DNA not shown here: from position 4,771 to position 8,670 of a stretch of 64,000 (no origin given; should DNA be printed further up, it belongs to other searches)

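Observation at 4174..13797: Oligosaccharyltransferase AglB embedded in a 3,207-aa surface protein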

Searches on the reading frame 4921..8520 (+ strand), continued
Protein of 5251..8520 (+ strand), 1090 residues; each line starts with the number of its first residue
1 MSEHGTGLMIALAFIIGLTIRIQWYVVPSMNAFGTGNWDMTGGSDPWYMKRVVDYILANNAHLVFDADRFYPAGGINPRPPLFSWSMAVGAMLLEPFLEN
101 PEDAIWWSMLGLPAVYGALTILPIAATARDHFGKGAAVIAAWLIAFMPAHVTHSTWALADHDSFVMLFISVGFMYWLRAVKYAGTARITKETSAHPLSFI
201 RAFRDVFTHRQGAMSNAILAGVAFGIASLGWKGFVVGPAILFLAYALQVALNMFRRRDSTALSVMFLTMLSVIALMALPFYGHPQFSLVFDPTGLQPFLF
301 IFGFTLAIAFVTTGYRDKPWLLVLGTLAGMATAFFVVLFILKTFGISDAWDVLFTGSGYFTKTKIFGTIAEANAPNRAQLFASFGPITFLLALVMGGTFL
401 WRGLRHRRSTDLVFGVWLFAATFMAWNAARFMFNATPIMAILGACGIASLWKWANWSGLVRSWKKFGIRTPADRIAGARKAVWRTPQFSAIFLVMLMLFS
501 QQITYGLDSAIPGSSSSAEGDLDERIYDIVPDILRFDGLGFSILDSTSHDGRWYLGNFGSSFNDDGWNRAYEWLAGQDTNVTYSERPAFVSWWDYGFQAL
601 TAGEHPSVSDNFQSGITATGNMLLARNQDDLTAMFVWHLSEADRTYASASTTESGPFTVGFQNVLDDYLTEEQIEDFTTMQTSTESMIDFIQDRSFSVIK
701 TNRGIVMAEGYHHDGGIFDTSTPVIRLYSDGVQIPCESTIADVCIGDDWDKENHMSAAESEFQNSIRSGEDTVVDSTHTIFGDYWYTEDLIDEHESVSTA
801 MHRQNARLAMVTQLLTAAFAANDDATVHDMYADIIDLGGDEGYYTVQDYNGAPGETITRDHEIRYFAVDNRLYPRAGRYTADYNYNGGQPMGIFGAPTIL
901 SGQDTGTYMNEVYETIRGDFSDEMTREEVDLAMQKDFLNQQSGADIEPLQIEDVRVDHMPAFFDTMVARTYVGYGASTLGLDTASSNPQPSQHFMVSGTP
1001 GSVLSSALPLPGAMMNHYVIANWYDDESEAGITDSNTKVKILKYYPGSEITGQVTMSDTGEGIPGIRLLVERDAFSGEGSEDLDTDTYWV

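Call 37: find_homologous_proteins(query=A2, max_evalue=1e-10)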
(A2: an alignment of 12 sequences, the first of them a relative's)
Query A2 (12 sequences) (2449 aa, profile of the alignment): 421 proteins with E <= 1e-10 among 8000 candidates; the best 120 are listed.
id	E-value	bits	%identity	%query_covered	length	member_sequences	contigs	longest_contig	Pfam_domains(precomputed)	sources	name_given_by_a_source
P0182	0.0e+0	2953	33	41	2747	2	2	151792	PF13715.13,PF02516.21,PF23194.2,PF07705.18,PF13620.13,PF22904.4,PF17210.10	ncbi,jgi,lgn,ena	-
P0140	0.0e+0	2849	100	100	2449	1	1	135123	PF13715.13,PF02516.21,PF13620.13,PF22904.4,PF17210.10,PF13231.13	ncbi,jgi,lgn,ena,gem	ncbi:MAG: carboxypeptidase regulatory-like domain-containing protein [Thermoplasmata archaeon]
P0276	0.0e+0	2496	33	43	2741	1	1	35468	PF13715.13,PF22627.1,PF02516.21,PF23194.2,PF17802.8,PF07705.18,PF13620.13,PF22904.4,PF17210.10,PF13231.13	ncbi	-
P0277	0.0e+0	2496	32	95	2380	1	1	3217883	PF13715.13,PF02516.21,PF14686.13,PF23194.2,PF08308.18,PF13620.13,PF22904.4,PF17210.10,PF13231.13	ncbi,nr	ncbi:MAG: glycosyltransferase family 39 protein [Methanomassiliicoccales archaeon]|nr:MAG: glycosylt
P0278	0.0e+0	2491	30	51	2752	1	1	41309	PF13715.13,PF22627.1,PF02516.21,PF14686.13,PF07705.18,PF13620.13,PF22904.4,PF17210.10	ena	-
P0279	0.0e+0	2487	29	90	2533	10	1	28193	PF13715.13,PF02516.21,PF17802.8,PF07705.18,PF13620.13,PF22904.4,PF17210.10,PF13231.13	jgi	-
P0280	0.0e+0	2486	28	69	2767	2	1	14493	PF13715.13,PF22627.1,PF02516.21,PF07705.18,PF13620.13,PF22904.4,PF17210.10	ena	-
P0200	0.0e+0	2464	34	64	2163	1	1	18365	PF13715.13,PF02516.21,PF07210.19,PF13620.13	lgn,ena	-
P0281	0.0e+0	2463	32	39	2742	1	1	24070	PF13715.13,PF22627.1,PF02516.21,PF23194.2,PF07705.18,PF13620.13,PF22904.4,PF17210.10,PF13231.13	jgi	-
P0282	0.0e+0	2445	27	68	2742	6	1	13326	PF13715.13,PF22627.1,PF02516.21,PF07705.18,PF13620.13,PF22904.4,PF17210.10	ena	-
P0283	0.0e+0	2440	33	43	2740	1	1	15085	PF13715.13,PF02516.21,PF07705.18,PF13620.13,PF22904.4,PF17210.10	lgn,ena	-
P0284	0.0e+0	2438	31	46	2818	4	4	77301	PF13715.13,PF22627.1,PF02516.21,PF07705.18,PF13620.13,PF22904.4,PF17210.10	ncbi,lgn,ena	-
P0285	0.0e+0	2435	31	39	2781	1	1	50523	PF22627.1,PF02516.21,PF13620.13,PF22904.4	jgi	jgi:asparagine N-glycosylation enzyme membrane subunit Stt3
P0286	0.0e+0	2407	26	79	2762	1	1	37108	PF13715.13,PF02516.21,PF14686.13,PF23194.2,PF07210.19,PF17802.8,PF07705.18,PF13620.13,PF22904.4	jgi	jgi:asparagine N-glycosylation enzyme membrane subunit Stt3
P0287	0.0e+0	2394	26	77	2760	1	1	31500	PF13715.13,PF22627.1,PF02516.21,PF14686.13,PF07705.18,PF13620.13,PF22904.4,PF17210.10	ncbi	-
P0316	0.0e+0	2057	40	21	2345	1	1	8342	PF13715.13,PF22627.1,PF02516.21,PF23194.2,PF13620.13,PF22904.4,PF17210.10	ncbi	ncbi:STT3 domain-containing protein, partial [[Eubacterium] cellulosolvens]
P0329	0.0e+0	1913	35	68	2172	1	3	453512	PF11614.15,PF13715.13,PF02516.21,PF11974.15,PF07210.19,PF17802.8,PF13620.13,PF22904.4,PF17210.10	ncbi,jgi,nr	ncbi:MAG: STT3 domain-containing protein [Methanomassiliicoccales archaeon]|jgi:dolichyl-diphosphool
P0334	0.0e+0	1903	34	68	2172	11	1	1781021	PF11614.15,PF13715.13,PF02516.21,PF11974.15,PF17802.8,PF13620.13,PF17210.10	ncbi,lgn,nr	ncbi:MAG: glycosyltransferase family 39 protein [Methanomassiliicoccales archaeon]|nr:glycosyltransf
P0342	0.0e+0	1846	34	71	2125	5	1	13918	PF13715.13,PF02516.21,PF13620.13,PF22904.4,PF17210.10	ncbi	ncbi:MAG: STT3 domain-containing protein, partial [Methanomassiliicoccales archaeon]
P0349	0.0e+0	1828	33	72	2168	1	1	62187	PF13715.13,PF02516.21,PF11974.15,PF23194.2,PF17802.8,PF13620.13,PF22904.4,PF17210.10,PF13231.13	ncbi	ncbi:MAG: carboxypeptidase regulatory-like domain-containing protein [Methanomassiliicoccales archae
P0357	0.0e+0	1815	31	73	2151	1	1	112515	PF11614.15,PF13715.13,PF02516.21,PF23194.2,PF17802.8,PF13620.13,PF22904.4,PF17210.10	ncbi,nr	ncbi:MAG: STT3 domain-containing protein [Methanomassiliicoccus sp.]|nr:STT3 domain-containing prote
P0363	0.0e+0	1807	33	71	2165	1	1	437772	PF11614.15,PF13715.13,PF22902.3,PF02516.21,PF11974.15,PF23194.2,PF17802.8,PF13620.13,PF22904.4,PF17210.10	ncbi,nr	ncbi:MAG: carboxypeptidase regulatory-like domain-containing protein [Methanomassiliicoccales archae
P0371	0.0e+0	1773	30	73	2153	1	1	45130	PF11614.15,PF13715.13,PF02516.21,PF23194.2,PF13620.13,PF22904.4,PF17210.10,PF13231.13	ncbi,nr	ncbi:MAG: glycosyltransferase family 39 protein [Methanomassiliicoccus sp.]|nr:glycosyltransferase f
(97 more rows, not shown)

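Call 39: fold_search(model_id=the predicted structure, library=pdb)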
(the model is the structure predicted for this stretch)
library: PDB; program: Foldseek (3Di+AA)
matches with E <= 10: 283; with E <= 0.001: 17
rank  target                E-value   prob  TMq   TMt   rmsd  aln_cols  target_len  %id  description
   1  7e9s_A                1.6e-09  1.00  0.32  0.42  16.2       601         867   17  Archaeal oligosaccharyltransferase AglB from Archaeoglobus fulgidus in complex with an inhibitory peptide and a dolich (released 2021-09-08)
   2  9n9j_I                4.3e-09  1.00  0.31  0.50  10.3       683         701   15  Structure of a GRP94 folding intermediate engaged with a CCDC134- and FKBP11-bound secretory translocon (released 2025-11-19)
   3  3wak                  4.5e-09  1.00  0.31  0.42  16.4       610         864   17  Crystal structure of the Archaeoglobus fulgidus oligosaccharyltransferase (O29867_ARCFU) in the apo form (released 2013-10-30)
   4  5gmy_A                5.8e-09  1.00  0.29  0.40  10.3       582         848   18  Crystal structure of the Archaeoglobus fulgidus oligosaccharyltransferase (O29867_ARCFU) tethered with an acceptor pep (released 2017-02-01)
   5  3waj                  1.6e-08  1.00  0.26  0.37  17.2       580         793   16  Crystal structure of the Archaeoglobus fulgidus oligosaccharyltransferase (O29867_ARCFU) complex with Zn and sulfate (released 2013-10-30)
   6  8b6l_I                2.3e-08  1.00  0.28  0.45   8.0       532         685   15  Subtomogram average of the human Sec61-TRAP-OSTA-translocon (released 2022-12-07)
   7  8agc_A                1.7e-07  1.00  0.30  0.50   6.1       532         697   16  Structure of yeast oligosaccharylransferase complex with lipid-linked oligosaccharide and non-acceptor peptide bound (released 2022-12-07)
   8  6s7t_A                3.7e-07  1.00  0.30  0.47   8.3       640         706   15  Cryo-EM structure of human oligosaccharyltransferase complex OST-B (released 2019-12-18)
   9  6s7o_A                9.4e-07  1.00  0.26  0.45   8.3       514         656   16  Cryo-EM structure of human oligosaccharyltransferase complex OST-A (released 2019-12-18)
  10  8age_A                1.9e-06  1.00  0.25  0.45  10.5       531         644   14  Structure of yeast oligosaccharylransferase complex with acceptor peptide bound (released 2022-12-07)
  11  6ftg_5                2.0e-06  1.00  0.27  0.47   7.5       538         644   16  Subtomogram average of OST-containing ribosome-translocon complexes from canine rough microsomal membranes (released 2018-03-21)
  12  7oci_F                2.5e-06  1.00  0.27  0.48   8.9       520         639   15  Cryo-EM structure of yeast Ost6p containing oligosaccharyltransferase complex (released 2022-02-16)
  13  6ezn_F                7.5e-06  1.00  0.26  0.46   8.6       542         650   15  Cryo-EM structure of the yeast oligosaccharyltransferase (OST) complex (released 2018-01-17)
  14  6c26_A                5.2e-05  1.00  0.21  0.37  14.9       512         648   13  The Cryo-EM structure of a eukaryotic oligosaccharyl transferase complex (released 2018-01-31)
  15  6gxc_A                1.9e-04  1.00  0.26  0.39  14.5       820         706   13  Bacterial oligosaccharyltransferase PglB in complex with an inhibitory peptide and a reactive lipid-linked oligosaccha (released 2018-11-14)
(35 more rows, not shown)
